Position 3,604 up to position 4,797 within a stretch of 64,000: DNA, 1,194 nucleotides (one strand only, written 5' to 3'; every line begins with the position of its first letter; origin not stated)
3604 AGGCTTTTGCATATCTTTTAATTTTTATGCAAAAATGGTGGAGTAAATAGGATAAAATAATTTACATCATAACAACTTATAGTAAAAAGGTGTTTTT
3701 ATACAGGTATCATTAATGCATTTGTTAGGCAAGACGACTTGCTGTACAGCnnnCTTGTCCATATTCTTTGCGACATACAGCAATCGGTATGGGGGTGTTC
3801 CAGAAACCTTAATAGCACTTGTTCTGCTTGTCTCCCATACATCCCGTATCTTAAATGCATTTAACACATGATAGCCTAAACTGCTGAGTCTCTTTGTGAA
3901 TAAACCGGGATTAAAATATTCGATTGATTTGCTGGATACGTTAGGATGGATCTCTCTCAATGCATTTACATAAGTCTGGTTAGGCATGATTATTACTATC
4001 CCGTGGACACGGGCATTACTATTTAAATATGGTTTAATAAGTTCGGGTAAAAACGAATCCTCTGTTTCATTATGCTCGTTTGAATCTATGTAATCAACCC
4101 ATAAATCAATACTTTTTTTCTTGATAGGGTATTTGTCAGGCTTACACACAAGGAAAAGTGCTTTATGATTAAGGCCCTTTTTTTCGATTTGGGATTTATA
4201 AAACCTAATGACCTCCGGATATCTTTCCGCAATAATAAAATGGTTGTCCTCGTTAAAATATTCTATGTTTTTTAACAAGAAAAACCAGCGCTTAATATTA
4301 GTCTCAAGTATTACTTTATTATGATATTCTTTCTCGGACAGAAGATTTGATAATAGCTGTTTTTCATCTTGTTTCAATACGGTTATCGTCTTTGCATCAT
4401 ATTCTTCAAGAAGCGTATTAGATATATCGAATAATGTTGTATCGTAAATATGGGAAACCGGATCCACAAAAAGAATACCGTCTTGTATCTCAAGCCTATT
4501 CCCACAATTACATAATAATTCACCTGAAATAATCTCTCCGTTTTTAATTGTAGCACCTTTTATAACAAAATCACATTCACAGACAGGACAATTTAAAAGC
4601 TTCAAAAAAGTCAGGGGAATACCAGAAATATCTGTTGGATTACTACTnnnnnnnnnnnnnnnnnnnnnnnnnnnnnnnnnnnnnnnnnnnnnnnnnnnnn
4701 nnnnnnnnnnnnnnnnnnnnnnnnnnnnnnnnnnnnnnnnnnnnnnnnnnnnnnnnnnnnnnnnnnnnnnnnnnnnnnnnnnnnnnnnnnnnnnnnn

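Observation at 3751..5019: Unusual MerR-HTH plus Cys4 zinc-ribbon plus 250-aa unknown-domain fusion regulator, divergently transcribed from the symporter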

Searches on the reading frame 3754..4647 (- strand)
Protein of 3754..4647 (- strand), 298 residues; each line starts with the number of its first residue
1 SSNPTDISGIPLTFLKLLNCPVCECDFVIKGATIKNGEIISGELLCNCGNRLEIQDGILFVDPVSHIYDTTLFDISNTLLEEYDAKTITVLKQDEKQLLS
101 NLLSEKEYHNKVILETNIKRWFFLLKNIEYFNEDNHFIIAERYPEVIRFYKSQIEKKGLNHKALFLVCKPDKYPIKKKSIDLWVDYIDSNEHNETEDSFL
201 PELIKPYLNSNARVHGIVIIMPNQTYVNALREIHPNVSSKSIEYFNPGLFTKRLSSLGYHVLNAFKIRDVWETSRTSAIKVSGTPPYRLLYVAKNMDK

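Call 27: search_protein_representatives(protein=window:3754-4647:-)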
Query: 298 residues. Proteins with E-value up to 0.001 (for the whole library): 343; up to 1e-10: 160; up to 1e-30: 7. The best 150 are listed.
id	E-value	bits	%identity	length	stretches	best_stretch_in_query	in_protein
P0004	7.5e-90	317.4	50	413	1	4-293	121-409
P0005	4.7e-76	272.2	40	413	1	2-294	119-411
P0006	2.5e-71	256.6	42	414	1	8-293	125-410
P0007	2.6e-58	213.9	36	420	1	5-288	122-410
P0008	7.6e-56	205.8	38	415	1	7-293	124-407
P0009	2.3e-36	141.9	39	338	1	8-222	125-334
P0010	3.5e-32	128.1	32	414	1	6-227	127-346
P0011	2.5e-29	118.8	33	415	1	8-236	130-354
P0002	1.6e-28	116.1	31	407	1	7-269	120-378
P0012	2.1e-28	115.7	33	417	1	8-235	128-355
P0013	4.2e-26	108.2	30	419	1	9-224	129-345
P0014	5.2e-26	107.9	28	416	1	5-263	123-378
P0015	6.3e-26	107.6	26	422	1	9-271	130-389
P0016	1.6e-25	106.3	33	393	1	7-219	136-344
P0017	1.7e-25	106.1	29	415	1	8-215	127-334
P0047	3.1e-20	88.9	27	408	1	7-294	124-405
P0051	1.7e-19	86.5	29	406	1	6-262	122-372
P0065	2.6e-17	79.3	28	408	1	9-214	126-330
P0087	1.7e-15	73.3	34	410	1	9-206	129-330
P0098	1.9e-14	69.9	26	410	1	6-232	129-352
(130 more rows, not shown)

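Call 34: search_solved_structures(query=A4, max_evalue=1, show_alignments=3)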
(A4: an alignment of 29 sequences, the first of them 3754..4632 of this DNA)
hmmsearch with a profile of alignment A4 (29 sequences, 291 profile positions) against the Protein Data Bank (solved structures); distinct sequences matched with E-value up to 1: 14.
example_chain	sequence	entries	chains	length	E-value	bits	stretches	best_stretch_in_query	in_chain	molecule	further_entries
6zxw_H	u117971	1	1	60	3.7e-08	36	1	9-53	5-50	Uncharacterized protein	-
3mte_A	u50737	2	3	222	0.00013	24.4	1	127-262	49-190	16S rRNA methylase | 16S rRNA (adenine(1408)-N(1))-methyltransferase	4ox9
3p2e_A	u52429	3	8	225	0.00013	24.3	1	127-262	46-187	16S rRNA methylase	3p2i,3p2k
3pb3_A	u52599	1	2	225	0.00018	23.9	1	127-262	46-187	16S rRNA methylase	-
3dh0_A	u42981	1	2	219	0.0014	20.9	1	103-208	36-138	SAM dependent methyltransferase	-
6f5z_A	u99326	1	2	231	0.015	17.6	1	157-264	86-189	24-sterol C-methyltransferase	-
3cbg_A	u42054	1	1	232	0.028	16.7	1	105-158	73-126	O-methyltransferase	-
9xac_0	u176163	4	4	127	0.062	15.6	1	31-53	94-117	Trm112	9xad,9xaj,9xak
2js4_A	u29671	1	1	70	0.3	13.3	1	9-29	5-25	UPF0434 protein BB2007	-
9vsk_A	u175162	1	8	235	0.37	13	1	104-166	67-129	Flavonoid 3',5'-methyltransferase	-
3qwu_A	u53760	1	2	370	0.48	12.7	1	178-245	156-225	DNA ligase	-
2kpi_A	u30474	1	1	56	0.52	12.5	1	9-53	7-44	Uncharacterized protein SCO3027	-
3aei_A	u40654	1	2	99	0.52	12.5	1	48-113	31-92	Prefoldin beta subunit 2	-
2hf1_A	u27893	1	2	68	0.77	12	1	7-27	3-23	Tetraacyldisaccharide-1-P 4-kinase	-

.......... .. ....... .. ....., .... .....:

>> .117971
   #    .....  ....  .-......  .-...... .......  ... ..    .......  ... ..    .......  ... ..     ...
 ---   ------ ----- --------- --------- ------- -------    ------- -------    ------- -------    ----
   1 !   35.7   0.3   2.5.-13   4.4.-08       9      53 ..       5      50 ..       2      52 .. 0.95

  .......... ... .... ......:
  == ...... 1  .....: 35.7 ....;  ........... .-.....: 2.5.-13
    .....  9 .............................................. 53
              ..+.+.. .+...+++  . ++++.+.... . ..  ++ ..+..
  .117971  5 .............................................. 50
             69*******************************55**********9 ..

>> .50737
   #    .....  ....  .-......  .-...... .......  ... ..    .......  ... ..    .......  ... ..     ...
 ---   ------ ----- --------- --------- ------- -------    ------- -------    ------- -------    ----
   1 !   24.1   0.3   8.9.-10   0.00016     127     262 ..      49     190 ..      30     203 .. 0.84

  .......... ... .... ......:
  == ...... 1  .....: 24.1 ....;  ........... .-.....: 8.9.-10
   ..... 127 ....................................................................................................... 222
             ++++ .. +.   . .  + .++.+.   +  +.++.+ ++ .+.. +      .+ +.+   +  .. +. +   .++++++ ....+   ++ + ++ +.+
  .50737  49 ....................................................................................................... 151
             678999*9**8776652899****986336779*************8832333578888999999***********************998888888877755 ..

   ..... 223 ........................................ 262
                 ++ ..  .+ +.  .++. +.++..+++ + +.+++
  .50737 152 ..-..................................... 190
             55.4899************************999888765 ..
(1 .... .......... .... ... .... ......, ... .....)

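Call 45: predict_structure(alignment_id=A4)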
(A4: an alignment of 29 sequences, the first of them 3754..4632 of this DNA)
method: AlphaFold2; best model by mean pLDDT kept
length: 293 residues; sequences in the alignment: 29
mean_pLDDT: 90.5   pTM: 0.90
mean pLDDT of the five models: 90.5, 90.5, 90.3, 89.3, 88.0
residues with pLDDT >= 90: 195; 70-90: 90; 50-70: 8; < 50: 0
segments of 3 or more residues with pLDDT < 50: none
pLDDT, mean of each block of 10 residues (from residue 1): 92 97 97 97 97 91 73 80 89 91 89 88 95 95 93 94 95 98 90 94 96 88 81 78 94 96 85 80 96 78
secondary structure, 60 per line:
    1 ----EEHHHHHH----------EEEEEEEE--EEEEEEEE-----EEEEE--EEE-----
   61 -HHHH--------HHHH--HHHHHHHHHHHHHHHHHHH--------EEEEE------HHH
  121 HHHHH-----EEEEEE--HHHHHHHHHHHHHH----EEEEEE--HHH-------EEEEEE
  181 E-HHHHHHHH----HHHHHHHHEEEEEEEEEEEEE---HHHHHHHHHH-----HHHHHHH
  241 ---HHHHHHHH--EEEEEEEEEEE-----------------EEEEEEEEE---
elements in order: H7-12 E23-30 E33-40 E46-50 E53-55 H62-65 H74-77 H80-98 E107-111 H118-125 E131-136 H139-152 E157-162 E175-181 H183-190 H195-202 E203-215 H219-228 H234-240 H244-251 E254-264 E282-290

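Call 55: find_encoding_contigs(protein=P0004, flank=6000, max_places=3)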
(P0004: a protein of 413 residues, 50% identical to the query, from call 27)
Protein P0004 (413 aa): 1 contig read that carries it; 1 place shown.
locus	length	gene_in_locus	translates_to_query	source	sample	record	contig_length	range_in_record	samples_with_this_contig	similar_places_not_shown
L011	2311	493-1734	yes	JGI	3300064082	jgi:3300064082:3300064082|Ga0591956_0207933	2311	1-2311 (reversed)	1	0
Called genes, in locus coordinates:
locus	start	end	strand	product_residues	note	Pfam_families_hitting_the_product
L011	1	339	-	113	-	?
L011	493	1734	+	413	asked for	PF00376:MerR (weak), PF13411:MerR_1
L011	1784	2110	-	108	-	PF05437:AzlD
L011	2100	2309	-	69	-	?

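Call 56: find_encoding_contigs(protein=P0008, flank=6000, max_places=3)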
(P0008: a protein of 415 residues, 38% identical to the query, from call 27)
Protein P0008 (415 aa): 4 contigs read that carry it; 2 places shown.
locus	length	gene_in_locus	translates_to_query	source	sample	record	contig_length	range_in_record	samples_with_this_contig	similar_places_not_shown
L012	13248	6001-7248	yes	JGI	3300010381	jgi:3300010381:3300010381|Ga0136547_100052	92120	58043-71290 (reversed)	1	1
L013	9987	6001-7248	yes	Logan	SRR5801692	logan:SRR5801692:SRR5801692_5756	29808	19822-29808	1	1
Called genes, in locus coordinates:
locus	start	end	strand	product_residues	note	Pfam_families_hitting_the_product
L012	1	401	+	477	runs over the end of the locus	PF20695:UbiD_N, PF01977:UbiD, PF20696:UbiD_C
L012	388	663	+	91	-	PF26358:EcdD_BsdD_detox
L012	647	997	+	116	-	PF21758:LpdD_chaperone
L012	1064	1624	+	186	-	PF02441:Flavoprotein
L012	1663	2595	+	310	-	PF02558:ApbA, PF03721:UDPG_MGDP_dh_N (faint), PF08546:ApbA_C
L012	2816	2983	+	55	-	-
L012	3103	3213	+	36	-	-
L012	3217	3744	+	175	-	PF00872:Transposase_mut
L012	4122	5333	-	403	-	PF00155:Aminotran_1_2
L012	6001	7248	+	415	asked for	PF00376:MerR, PF13411:MerR_1, PF26710:Pde4dip (faint)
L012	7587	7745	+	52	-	-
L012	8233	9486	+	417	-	PF26018:BSH_RND_rel, PF26012:HH_RND_rel, PF26011:Beta-barrel_RND_rel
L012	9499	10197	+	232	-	PF01168:Ala_racemase_N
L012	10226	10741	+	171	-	PF04472:SepF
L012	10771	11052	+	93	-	PF02325:CCB3_YggT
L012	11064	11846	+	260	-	PF17774:YlmH_RBD, PF01479:S4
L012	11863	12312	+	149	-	PF05103:DivIVA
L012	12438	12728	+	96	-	PF18910:DUF5665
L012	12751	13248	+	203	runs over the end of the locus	PF01258:zf-dskA_traR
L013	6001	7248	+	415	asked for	PF00376:MerR, PF13411:MerR_1, PF26710:Pde4dip (faint)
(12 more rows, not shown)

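Call 68: find_encoding_contigs(protein=P0012, flank=5000, max_places=3)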
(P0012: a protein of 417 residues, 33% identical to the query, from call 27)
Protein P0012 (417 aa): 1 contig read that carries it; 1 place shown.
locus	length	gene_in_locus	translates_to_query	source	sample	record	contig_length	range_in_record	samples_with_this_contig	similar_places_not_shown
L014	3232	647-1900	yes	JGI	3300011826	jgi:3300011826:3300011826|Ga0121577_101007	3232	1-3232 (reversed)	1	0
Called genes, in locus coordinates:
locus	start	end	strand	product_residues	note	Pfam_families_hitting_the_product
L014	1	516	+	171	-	?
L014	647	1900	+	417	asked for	PF00376:MerR, PF13411:MerR_1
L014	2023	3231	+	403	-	?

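Call 69: find_encoding_contigs(protein=P0047, flank=5000, max_places=3)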
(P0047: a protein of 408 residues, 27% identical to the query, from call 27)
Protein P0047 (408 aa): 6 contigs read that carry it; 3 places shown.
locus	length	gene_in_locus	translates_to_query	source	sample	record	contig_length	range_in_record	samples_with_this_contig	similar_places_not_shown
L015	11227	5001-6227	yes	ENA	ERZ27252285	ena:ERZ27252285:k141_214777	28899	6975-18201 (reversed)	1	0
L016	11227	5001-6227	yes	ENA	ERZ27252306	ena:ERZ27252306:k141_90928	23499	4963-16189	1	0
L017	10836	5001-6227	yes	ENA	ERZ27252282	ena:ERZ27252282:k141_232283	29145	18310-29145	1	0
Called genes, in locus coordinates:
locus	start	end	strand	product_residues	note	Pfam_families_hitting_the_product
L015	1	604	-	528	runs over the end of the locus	PF28550:DUF8436, PF03486:HI0933_like (weak), PF01266:DAO (weak), PF21688:FAD-depend_C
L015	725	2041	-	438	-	PF01595:CNNM, PF00571:CBS (faint), PF03471:CorC_HlyC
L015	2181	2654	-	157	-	PF02915:Rubrerythrin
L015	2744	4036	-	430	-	PF10011:DUF2254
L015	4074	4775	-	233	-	-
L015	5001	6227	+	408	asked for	PF13411:MerR_1 (weak)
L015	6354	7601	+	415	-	PF05977:MFS_3, PF06963:FPN1 (faint), PF07690:MFS_1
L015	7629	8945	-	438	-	PF00155:Aminotran_1_2, PF12897:Asp_aminotransf (weak)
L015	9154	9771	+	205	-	PF00149:Metallophos (weak)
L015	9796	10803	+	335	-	-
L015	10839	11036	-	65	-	-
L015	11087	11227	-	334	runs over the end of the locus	PF12698:ABC2_membrane_3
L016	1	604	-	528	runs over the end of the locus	PF28550:DUF8436, PF03486:HI0933_like (weak), PF01266:DAO (weak), PF21688:FAD-depend_C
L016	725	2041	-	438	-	PF01595:CNNM, PF00571:CBS (faint), PF03471:CorC_HlyC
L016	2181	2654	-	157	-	PF02915:Rubrerythrin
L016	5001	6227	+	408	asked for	PF13411:MerR_1 (weak)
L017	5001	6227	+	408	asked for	PF13411:MerR_1 (weak)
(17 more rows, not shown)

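Call 70: find_encoding_contigs(protein=P0005, flank=5000, max_places=3)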
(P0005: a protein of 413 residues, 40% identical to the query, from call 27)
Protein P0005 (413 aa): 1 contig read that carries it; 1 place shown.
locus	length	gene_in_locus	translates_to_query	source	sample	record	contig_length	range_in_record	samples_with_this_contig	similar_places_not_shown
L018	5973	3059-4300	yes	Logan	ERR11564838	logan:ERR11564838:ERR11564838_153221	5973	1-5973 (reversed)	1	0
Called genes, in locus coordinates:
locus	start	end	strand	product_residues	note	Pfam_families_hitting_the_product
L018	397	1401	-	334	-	PF02423:OCD_Mu_crystall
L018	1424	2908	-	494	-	PF00474:SSF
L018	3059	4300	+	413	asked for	PF00376:MerR (weak), PF13411:MerR_1, PF09278:MerR-DNA-bind (weak)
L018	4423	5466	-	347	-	-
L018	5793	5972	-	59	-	?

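Call 82: fold_search(model_id=the predicted structure, library=pdb)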
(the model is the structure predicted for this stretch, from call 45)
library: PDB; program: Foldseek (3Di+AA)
matches with E <= 10: 1892; with E <= 0.001: 672
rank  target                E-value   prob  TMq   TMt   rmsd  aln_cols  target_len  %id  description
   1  6uv6_C                2.9e-09  1.00  0.54  0.60   3.9       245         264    9  AtmM with bound rebeccamycin analogue (released 2020-11-25)
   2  1p91_A                5.1e-09  1.00  0.50  0.54   8.2       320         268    9  Crystal Structure of RlmA(I) enzyme: 23S rRNA n1-G745 methyltransferase (NORTHEAST STRUCTURAL GENOMICS CONSORTIUM TARG (released 2004-03-30)
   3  8zc7_A                1.1e-08  1.00  0.54  0.58   4.2       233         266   11  Crystallographic analysis of MitM, which catalyzes the post-mitosane modification in mitomycin biosynthesis (released 2024-11-27)
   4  5gm2_J                2.1e-08  1.00  0.52  0.55   8.4       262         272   10  Crystal structure of methyltransferase TleD complexed with SAH and teleocidin A1 (released 2016-09-28)
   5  6uvq_A                2.4e-08  1.00  0.51  0.57   4.1       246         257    9  Crystal structure of Apo AtmM (released 2020-11-25)
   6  5gm2_N                2.4e-08  1.00  0.53  0.56   7.4       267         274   10  Crystal structure of methyltransferase TleD complexed with SAH and teleocidin A1 (released 2016-09-28)
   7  3vc1_B                2.7e-08  1.00  0.47  0.50   5.6       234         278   10  Crystal structure of geranyl diphosphate C-methyltransferase from Streptomyces coelicolor A3(2) in complex with Mg2+,  (released 2012-04-11)
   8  6uv6_A                3.0e-08  1.00  0.52  0.58   3.7       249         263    8  AtmM with bound rebeccamycin analogue (released 2020-11-25)
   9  5gm2_L                3.2e-08  1.00  0.54  0.59   7.3       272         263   10  Crystal structure of methyltransferase TleD complexed with SAH and teleocidin A1 (released 2016-09-28)
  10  8zc7_B                3.2e-08  1.00  0.51  0.55   7.7       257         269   12  Crystallographic analysis of MitM, which catalyzes the post-mitosane modification in mitomycin biosynthesis (released 2024-11-27)
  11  8zc8_A                3.6e-08  1.00  0.52  0.55   5.7       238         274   11  The structure of MitM and mitomycin A with SAH in mitomycin (released 2024-11-27)
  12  8zc8_B                4.1e-08  1.00  0.53  0.56   3.9       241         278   10  The structure of MitM and mitomycin A with SAH in mitomycin (released 2024-11-27)
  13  3vc1_J                4.1e-08  1.00  0.46  0.49   5.8       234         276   10  Crystal structure of geranyl diphosphate C-methyltransferase from Streptomyces coelicolor A3(2) in complex with Mg2+,  (released 2012-04-11)
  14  3bus_A                4.7e-08  1.00  0.52  0.60   6.0       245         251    9  Crystal Structure of RebM (released 2008-03-25)
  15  3vc2_C                4.9e-08  1.00  0.47  0.51   8.5       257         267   11  Crystal structure of geranyl diphosphate C-methyltransferase from Streptomyces coelicolor A3(2) in complex with Mg2+,  (released 2012-04-11)
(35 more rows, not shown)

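Call 90: find_encoding_contigs(protein=P0006, flank=3000, max_places=2)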
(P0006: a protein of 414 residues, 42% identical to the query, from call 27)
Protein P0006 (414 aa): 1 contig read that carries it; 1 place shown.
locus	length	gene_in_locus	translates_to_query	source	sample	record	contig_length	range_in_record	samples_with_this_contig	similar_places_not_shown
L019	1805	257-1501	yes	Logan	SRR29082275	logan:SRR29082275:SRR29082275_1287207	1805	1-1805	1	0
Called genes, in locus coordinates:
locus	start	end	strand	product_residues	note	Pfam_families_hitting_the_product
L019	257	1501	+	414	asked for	PF00376:MerR (weak), PF13411:MerR_1, PF09278:MerR-DNA-bind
